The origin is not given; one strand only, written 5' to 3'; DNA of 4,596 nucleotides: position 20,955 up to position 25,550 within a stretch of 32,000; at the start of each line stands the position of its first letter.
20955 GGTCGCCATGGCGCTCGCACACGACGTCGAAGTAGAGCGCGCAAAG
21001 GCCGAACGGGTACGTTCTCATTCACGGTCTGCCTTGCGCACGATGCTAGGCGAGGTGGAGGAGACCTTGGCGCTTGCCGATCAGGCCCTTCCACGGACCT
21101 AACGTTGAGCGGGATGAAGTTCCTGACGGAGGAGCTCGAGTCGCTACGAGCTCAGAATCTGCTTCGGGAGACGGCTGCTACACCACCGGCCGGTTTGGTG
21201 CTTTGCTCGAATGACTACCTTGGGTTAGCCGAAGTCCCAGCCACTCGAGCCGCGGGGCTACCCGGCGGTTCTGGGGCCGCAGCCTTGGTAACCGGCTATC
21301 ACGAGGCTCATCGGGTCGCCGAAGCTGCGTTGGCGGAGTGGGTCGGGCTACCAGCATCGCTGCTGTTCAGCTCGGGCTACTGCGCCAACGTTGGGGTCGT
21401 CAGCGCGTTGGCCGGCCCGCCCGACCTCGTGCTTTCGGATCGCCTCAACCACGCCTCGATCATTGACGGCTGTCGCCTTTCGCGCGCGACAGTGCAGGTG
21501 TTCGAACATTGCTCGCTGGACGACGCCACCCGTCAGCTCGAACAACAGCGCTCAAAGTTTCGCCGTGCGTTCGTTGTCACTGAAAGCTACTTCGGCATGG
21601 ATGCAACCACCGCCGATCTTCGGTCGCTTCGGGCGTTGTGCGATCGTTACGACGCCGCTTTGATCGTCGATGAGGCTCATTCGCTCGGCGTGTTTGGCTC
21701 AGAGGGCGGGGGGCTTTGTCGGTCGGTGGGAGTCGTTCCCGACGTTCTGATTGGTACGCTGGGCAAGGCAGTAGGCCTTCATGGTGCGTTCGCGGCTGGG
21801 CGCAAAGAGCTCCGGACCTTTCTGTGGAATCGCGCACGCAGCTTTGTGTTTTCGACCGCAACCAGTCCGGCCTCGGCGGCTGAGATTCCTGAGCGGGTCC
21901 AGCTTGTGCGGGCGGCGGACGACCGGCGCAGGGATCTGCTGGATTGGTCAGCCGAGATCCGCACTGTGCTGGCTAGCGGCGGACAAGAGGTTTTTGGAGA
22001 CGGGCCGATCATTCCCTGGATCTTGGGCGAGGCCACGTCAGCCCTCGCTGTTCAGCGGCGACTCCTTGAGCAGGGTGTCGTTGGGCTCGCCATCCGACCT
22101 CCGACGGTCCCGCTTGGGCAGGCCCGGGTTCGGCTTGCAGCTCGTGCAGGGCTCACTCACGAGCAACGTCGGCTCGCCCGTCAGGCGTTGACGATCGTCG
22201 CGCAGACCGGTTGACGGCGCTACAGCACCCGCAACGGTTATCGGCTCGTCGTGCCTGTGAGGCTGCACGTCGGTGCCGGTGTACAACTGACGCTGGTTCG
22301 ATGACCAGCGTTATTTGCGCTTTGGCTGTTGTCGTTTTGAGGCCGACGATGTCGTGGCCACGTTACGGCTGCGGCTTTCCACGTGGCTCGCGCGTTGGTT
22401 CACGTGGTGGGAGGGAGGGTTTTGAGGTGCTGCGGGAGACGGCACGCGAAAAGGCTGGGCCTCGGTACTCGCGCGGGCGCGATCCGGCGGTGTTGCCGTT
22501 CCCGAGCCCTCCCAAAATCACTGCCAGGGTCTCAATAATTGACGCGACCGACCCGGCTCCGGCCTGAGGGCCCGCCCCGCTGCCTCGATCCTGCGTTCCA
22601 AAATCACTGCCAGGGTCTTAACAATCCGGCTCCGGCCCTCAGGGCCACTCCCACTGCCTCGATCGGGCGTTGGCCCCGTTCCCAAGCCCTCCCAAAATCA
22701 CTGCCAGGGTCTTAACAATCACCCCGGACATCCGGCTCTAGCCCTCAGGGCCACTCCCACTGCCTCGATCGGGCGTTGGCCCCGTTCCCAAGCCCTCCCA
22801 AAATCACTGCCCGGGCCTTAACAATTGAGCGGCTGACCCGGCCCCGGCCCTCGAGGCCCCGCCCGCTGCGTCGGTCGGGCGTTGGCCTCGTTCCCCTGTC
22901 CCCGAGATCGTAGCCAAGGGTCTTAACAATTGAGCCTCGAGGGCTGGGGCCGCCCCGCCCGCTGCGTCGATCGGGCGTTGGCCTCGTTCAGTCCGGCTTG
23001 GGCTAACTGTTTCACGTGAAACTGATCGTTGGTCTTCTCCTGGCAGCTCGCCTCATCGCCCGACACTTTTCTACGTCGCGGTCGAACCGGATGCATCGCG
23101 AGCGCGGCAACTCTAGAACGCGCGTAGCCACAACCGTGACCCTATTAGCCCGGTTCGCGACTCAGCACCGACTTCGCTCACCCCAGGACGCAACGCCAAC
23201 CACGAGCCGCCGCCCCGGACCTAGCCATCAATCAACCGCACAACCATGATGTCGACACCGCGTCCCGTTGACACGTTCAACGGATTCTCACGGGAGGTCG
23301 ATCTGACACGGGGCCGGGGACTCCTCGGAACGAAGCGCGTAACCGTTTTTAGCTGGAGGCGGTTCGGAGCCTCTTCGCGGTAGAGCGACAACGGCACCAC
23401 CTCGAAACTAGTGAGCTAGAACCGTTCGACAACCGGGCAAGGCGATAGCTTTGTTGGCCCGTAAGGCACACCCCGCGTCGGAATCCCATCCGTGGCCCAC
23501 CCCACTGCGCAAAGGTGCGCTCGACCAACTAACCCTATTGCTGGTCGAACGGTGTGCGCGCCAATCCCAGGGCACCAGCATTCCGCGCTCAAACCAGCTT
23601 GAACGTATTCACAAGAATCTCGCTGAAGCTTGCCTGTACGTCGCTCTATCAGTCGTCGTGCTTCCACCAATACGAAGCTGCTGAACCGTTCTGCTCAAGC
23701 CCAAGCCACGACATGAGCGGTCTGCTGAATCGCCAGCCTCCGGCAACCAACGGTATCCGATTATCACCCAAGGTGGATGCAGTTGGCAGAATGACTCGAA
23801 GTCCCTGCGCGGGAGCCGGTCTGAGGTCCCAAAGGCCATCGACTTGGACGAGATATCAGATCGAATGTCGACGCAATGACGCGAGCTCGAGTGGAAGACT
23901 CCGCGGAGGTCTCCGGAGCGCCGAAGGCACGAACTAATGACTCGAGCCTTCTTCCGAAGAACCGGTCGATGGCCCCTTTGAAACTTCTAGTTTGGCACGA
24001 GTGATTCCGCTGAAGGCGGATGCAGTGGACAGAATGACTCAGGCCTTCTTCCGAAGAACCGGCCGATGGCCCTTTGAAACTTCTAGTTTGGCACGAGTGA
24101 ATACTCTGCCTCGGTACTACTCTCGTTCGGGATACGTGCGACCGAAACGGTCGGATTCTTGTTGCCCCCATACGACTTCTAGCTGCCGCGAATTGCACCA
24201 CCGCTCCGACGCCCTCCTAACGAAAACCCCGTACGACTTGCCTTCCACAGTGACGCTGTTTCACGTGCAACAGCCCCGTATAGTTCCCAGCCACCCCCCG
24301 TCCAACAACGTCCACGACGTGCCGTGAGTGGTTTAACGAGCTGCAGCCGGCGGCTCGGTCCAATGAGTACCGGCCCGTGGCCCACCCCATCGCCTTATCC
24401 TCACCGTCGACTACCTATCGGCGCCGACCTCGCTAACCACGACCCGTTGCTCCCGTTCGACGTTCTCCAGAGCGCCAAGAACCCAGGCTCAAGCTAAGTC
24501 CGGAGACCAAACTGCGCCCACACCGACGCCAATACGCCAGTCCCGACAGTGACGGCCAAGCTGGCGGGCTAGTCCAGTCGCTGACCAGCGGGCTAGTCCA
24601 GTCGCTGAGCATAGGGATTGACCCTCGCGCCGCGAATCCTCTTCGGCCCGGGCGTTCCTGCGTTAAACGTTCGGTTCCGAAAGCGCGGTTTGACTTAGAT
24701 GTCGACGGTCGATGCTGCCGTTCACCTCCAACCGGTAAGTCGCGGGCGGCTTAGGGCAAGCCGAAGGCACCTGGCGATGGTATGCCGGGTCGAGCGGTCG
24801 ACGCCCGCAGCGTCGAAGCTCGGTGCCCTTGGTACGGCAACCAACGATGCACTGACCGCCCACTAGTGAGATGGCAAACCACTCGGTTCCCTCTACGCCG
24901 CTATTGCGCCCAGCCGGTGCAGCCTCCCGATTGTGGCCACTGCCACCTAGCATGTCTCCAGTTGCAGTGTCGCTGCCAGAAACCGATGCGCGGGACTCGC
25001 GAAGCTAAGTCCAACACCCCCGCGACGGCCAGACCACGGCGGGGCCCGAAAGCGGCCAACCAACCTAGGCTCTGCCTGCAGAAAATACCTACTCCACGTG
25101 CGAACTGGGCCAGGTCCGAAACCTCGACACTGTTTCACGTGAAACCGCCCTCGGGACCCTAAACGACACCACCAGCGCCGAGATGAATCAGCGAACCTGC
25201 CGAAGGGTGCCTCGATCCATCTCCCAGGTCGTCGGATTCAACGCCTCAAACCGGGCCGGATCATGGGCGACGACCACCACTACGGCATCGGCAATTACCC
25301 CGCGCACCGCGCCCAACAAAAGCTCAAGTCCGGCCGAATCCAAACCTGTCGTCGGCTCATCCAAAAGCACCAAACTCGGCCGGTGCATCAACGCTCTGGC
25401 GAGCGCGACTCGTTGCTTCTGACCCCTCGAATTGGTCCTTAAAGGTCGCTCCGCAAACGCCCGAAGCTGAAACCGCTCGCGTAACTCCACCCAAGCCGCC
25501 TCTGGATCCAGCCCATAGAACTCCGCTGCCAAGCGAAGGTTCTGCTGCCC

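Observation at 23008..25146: Three near-consensus parS (ParB-binding) palindromes clustered in non-coding DNA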

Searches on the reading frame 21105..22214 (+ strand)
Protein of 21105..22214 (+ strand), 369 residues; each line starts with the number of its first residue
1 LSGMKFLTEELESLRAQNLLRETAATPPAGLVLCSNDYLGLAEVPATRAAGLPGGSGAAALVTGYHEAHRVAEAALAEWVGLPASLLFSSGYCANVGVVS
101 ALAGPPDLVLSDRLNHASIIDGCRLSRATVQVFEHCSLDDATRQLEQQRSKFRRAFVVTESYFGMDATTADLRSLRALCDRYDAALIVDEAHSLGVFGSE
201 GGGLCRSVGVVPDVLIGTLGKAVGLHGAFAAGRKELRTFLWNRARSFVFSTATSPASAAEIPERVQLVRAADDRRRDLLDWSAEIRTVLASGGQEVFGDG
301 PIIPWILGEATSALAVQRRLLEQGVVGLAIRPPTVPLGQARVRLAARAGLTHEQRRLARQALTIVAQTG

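Call 8: search_protein_families(library=pfam, proteins=[window:21105-22214:+])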
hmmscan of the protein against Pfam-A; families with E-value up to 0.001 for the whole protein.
window:21105-22214:+ (369 aa): 2 families
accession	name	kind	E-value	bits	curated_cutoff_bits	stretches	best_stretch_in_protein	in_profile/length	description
PF00155.27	Aminotran_1_2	-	2e-46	159.3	19.7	1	31-361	4-360/361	Aminotransferase class I and II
PF00202.27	Aminotran_3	-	0.00032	20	30.5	1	170-236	211-276/403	Aminotransferase class-III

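Call 70: search_protein_families(library=ncbifam, proteins=[window:21105-22214:+], max_evalue=0.00001)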
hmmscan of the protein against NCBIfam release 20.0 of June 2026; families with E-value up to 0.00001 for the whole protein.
window:21105-22214:+ (369 aa): 11 families
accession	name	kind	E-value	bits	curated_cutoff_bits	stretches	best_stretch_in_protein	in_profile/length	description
TIGR00858.1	bioF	equivalog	1.1e-106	356.7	426.45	1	31-362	24-364/365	8-amino-7-oxononanoate synthase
NF005394.0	PRK06939.1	equivalog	6e-77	259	460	1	31-364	45-389/397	glycine C-acetyltransferase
TIGR01825.1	gly_Cac_T_rel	subfamily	1.8e-71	240.9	535.4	1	31-364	36-377/385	BioF/Kbl family PLP-dependent acyltransferase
TIGR01822.1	2am3keto_CoA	equivalog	6e-63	213.1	493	1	31-364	41-385/393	glycine C-acetyltransferase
NF047599.1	SerpalmtaseBetaP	equivalog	1.7e-59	201.5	500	1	31-366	46-390/394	serine palmitoyltransferase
NF047600.1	SerpalmtaseCFB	equivalog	2.8e-56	190.9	640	1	31-363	46-386/395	serine palmitoyltransferase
TIGR01821.1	5aminolev_synth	equivalog_domain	1.2e-52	179.2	338.55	1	32-354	49-382/402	5-aminolevulinate synthase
NF005526.0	PRK07179.1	equivalog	3.6e-44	151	428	1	10-354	36-384/407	alpha-hydroxyketone-type quorum-sensing autoinducer synthase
NF047603.1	SerpalmtaseAlphaP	equivalog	5.5e-44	150.4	670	1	35-354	52-381/399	serine palmitoyltransferase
NF004608.1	PRK05937.1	equivalog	1.3e-28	99.9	399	1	60-261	47-250/366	8-amino-7-oxononanoate synthase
NF005697.0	PRK07505.1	subfamily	1e-17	63.9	342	1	104-357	135-390/405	hypothetical protein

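Call 71: find_encoding_contigs(protein=window:21105-22214:+, flank=6000, max_places=4)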
Protein window:21105-22214:+ (369 aa): no gene with exactly this product is on record in the collection.

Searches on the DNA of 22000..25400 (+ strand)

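Call 35: search_rna_families(source=window, start=22000, end=25400, threshold=evalue, max_evalue=5)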
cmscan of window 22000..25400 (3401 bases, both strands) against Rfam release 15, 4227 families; matches with E-value up to 5: 1.
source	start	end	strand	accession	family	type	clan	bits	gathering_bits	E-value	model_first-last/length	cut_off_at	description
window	22471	22571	+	RF03129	L31-Corynebacteriaceae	Cis-reg; leader;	CL00118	21.9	36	0.5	1-64/64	no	L31-Corynebacteriaceae ribosomal protein leader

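Call 52: search_dna_similar(query=window:22215-25187:+, collection=plasmids, mode=distant, max_rows=10)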
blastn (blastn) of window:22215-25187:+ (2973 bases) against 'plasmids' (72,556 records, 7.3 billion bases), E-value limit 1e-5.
No match.

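Call 53: search_dna_similar(query=window:22215-25187:+, collection=phages, mode=distant, max_rows=10)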
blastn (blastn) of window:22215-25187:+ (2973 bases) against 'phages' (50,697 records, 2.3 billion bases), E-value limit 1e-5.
No match.

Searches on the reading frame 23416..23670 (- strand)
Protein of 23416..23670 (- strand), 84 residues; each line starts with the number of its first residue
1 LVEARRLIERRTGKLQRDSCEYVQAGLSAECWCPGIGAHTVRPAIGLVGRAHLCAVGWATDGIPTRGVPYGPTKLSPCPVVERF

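Call 9: search_protein_families(library=pfam, proteins=[window:23416-23670:-], max_evalue=0.1)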
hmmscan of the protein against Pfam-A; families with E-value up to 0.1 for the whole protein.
window:23416-23670:- (84 aa): 0 families

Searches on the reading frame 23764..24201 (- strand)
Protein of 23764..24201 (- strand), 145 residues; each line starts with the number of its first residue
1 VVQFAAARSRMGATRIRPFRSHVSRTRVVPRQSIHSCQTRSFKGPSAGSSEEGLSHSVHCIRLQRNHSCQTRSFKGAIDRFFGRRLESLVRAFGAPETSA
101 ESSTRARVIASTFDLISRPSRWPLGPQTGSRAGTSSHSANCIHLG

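Call 9: search_protein_families(library=pfam, proteins=[window:23764-24201:-], max_evalue=0.1)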
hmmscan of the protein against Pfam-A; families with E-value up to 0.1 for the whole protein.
window:23764-24201:- (145 aa): 0 families
